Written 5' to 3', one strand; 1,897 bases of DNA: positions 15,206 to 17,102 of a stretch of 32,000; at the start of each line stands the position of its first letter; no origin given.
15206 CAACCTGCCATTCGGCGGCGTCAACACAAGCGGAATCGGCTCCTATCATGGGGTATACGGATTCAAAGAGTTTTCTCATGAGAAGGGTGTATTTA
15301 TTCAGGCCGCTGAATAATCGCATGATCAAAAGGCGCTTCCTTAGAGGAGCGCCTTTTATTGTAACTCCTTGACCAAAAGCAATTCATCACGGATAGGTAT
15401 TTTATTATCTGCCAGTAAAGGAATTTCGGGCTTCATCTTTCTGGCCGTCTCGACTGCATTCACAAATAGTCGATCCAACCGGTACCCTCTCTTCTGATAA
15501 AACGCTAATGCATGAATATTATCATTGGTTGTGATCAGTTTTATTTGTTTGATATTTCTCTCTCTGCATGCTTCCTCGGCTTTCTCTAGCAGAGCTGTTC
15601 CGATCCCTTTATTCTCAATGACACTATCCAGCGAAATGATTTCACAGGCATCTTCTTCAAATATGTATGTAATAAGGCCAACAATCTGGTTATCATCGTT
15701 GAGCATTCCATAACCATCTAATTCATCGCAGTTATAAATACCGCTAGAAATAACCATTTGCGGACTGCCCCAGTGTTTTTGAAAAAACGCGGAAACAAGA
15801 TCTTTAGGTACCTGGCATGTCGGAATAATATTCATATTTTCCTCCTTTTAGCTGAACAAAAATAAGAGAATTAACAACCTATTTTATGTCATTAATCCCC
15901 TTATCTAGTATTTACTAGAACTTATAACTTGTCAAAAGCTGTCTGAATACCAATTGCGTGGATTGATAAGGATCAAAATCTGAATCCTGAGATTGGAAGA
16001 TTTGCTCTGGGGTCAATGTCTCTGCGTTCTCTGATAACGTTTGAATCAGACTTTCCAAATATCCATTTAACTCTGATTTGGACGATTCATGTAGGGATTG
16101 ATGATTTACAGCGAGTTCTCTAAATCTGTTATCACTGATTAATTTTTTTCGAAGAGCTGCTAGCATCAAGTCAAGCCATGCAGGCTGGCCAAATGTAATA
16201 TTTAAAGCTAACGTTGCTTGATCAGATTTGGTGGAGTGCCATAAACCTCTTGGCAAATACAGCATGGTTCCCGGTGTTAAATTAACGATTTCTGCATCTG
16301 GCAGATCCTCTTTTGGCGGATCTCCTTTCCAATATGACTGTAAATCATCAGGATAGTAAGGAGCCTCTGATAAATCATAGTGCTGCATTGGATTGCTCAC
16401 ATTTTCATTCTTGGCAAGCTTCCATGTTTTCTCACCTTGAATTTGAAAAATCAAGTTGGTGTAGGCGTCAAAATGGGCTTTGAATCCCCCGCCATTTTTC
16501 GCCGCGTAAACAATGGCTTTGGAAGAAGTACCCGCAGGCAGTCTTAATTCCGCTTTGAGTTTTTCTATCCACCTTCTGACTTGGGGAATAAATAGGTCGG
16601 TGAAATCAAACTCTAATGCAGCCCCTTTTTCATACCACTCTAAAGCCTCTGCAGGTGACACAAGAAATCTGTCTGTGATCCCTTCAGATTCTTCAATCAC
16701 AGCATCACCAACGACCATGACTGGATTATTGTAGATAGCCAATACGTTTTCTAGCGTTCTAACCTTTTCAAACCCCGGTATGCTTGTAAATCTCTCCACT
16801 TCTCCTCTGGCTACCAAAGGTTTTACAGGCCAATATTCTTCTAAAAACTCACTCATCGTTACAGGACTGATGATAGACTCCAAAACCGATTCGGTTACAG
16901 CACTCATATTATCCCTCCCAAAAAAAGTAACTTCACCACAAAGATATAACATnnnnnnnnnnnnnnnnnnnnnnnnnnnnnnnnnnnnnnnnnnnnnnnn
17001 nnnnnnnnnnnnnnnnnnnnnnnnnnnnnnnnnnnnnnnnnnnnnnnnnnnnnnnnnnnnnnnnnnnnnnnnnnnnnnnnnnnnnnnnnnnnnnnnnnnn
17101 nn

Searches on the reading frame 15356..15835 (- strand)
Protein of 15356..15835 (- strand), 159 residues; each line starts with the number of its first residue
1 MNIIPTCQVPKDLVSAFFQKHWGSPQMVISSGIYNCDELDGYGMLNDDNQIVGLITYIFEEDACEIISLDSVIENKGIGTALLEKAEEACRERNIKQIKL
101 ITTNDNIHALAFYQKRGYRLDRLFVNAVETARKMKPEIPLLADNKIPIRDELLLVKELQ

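Call 94: search_protein_families(library=pfam, proteins=[window:15356-15835:-], max_evalue=0.00001)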
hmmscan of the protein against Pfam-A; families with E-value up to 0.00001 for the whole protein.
window:15356-15835:- (159 aa): 3 families
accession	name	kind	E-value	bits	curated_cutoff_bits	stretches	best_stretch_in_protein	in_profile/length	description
PF00583.31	Acetyltransf_1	-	1e-14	55.3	20.7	1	16-118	10-116/116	Acetyltransferase (GNAT) family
PF13508.13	Acetyltransf_7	-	2.8e-10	40.9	27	1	46-119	9-83/84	Acetyltransferase (GNAT) domain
PF13673.13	Acetyltransf_10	-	2.1e-09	37.9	23.6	1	45-119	36-108/128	Acetyltransferase (GNAT) domain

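Call 105: search_solved_structures(query=A7, max_evalue=0.001)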
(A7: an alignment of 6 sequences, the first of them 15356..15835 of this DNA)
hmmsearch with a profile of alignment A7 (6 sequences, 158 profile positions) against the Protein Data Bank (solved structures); distinct sequences matched with E-value up to 0.001: 40.
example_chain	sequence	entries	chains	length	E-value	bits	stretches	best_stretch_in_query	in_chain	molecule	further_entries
9mto_A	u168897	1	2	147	5.5e-09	39.3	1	33-117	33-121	[Ribosomal protein bS18]-alanine N-acetyltransferase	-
4pv6_C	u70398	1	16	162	2e-08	37.4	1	39-123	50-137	N-terminal acetyltransferase complex subunit [ARD1]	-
3pp9_A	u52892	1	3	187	3.6e-08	36.6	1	41-119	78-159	Putative streptothricin acetyltransferase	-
6ao7_A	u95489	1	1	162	3.7e-08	36.6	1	38-127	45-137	Acetyltransferase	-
6yzz_A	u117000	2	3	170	5.6e-08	36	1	44-123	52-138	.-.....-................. 50 | Acyl-CoA N-acyltransferases (NAT) superfamily protein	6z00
1z4e_A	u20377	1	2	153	2.6e-07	33.8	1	37-119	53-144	transcriptional regulator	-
1y9k_A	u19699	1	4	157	1.1e-06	31.8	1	42-128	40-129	IAA acetyltransferase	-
1yvk_A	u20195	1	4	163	1.8e-06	31.1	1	45-125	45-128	hypothetical protein BSU33890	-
1qst_A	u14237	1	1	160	2.6e-06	30.6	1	31-119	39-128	TGCN5 HISTONE ACETYL TRANSFERASE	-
1q2c_A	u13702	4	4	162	2.7e-06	30.5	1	31-119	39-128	histone acetyltransferase GCN5 | TGCN5 HISTONE ACETYL TRANSFERASE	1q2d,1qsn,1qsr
1m1d_A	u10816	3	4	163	2.8e-06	30.5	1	31-119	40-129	TGCN5 HISTONE ACETYL TRANSFERASE | HAT A1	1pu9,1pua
8iym_A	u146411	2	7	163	2.8e-06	30.5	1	41-120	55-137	N-acetyltransferase domain-containing protein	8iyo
5gcn_A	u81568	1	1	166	2.9e-06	30.4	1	31-119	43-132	HISTONE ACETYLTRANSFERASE GCN5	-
1tiq_A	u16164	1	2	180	4.8e-06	29.7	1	46-120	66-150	Protease synthase and sporulation negative regulatory protein PAI 1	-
1mk4_A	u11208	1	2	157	1.3e-05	28.3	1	1-121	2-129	Hypothetical protein yqjY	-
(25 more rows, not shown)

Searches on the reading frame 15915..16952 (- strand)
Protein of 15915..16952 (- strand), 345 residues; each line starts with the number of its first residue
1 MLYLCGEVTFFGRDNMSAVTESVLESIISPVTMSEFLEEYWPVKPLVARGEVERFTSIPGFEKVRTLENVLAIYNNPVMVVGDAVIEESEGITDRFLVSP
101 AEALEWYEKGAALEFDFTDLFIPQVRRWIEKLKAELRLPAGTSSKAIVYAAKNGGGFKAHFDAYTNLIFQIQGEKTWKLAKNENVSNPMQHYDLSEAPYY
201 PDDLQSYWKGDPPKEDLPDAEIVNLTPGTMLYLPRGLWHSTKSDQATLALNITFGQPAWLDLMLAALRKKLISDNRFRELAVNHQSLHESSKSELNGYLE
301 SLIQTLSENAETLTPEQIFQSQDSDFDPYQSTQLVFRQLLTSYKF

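Call 7: search_protein_families(library=pfam, proteins=[window:15915-16952:-], max_evalue=0.1)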
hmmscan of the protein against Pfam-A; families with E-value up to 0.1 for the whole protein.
window:15915-16952:- (345 aa): 2 families
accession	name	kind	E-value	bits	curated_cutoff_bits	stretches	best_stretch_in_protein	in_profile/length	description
PF08007.18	JmjC_2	-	9.9e-16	57.9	22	1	143-261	23-126/127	JmjC domain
PF13621.12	Cupin_8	-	8.4e-10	39.4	27.4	1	157-254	145-246/252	Cupin-like domain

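Call 9: search_protein_families(library=ncbifam, proteins=[window:15915-16952:-], max_evalue=0.1)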
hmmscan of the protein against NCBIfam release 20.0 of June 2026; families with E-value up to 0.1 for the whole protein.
window:15915-16952:- (345 aa): 0 families

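Call 106: search_solved_structures(query=window:15915-16907:-, max_evalue=0.001)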
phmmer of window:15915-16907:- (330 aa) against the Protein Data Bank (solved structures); distinct sequences matched with E-value up to 0.001: 13.
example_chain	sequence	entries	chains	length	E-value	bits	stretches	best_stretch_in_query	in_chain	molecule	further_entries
7zcc_A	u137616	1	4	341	7.8e-223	741.2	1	1-330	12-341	Uncharacterized protein YxbC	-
1vrb_A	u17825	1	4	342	7.9e-223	741.2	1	1-330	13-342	Putative asparaginyl hydroxylase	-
2xdv_A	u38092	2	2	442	1.8e-07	33.6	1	6-253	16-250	MYC-INDUCED NUCLEAR ANTIGEN | BIFUNCTIONAL LYSINE-SPECIFIC DEMETHYLASE AND HISTIDYL-HYDROXYLASE MINA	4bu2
4bxf_A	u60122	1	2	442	2.1e-07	33.4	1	6-164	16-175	BIFUNCTIONAL LYSINE-SPECIFIC DEMETHYLASE AND HISTIDYL-HYDROXYLASE MINA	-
4ccn_A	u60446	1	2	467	1.2e-06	30.9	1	83-251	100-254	BIFUNCTIONAL LYSINE-SPECIFIC DEMETHYLASE AND HISTIDYL-HYDROXYLASE NO66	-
4e4h_A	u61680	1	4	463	1.5e-06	30.6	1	83-251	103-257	Lysine-specific demethylase NO66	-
4ccj_A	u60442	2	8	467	1.6e-06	30.5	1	83-251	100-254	BIFUNCTIONAL LYSINE-SPECIFIC DEMETHYLASE AND HISTIDYL-HYDROXYLASE NO66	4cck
4y4r_A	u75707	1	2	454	1.6e-06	30.5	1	83-251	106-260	Bifunctional lysine-specific demethylase and histidyl-hydroxylase NO66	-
4diq_A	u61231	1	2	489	1.6e-06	30.5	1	83-251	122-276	Lysine-specific demethylase NO66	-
4y33_A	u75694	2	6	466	1.7e-06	30.4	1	83-251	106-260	Bifunctional lysine-specific demethylase and histidyl-hydroxylase NO66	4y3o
4ccm_A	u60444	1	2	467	1.7e-06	30.4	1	83-251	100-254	BIFUNCTIONAL LYSINE-SPECIFIC DEMETHYLASE AND HISTIDYL-HYDROXYLASE NO66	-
4cco_A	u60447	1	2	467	4.6e-06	29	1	83-251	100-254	BIFUNCTIONAL LYSINE-SPECIFIC DEMETHYLASE AND HISTIDYL-HYDROXYLASE NO66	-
4csw_A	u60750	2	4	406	0.00055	22.2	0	10-251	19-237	CUPIN 4 FAMILY PROTEIN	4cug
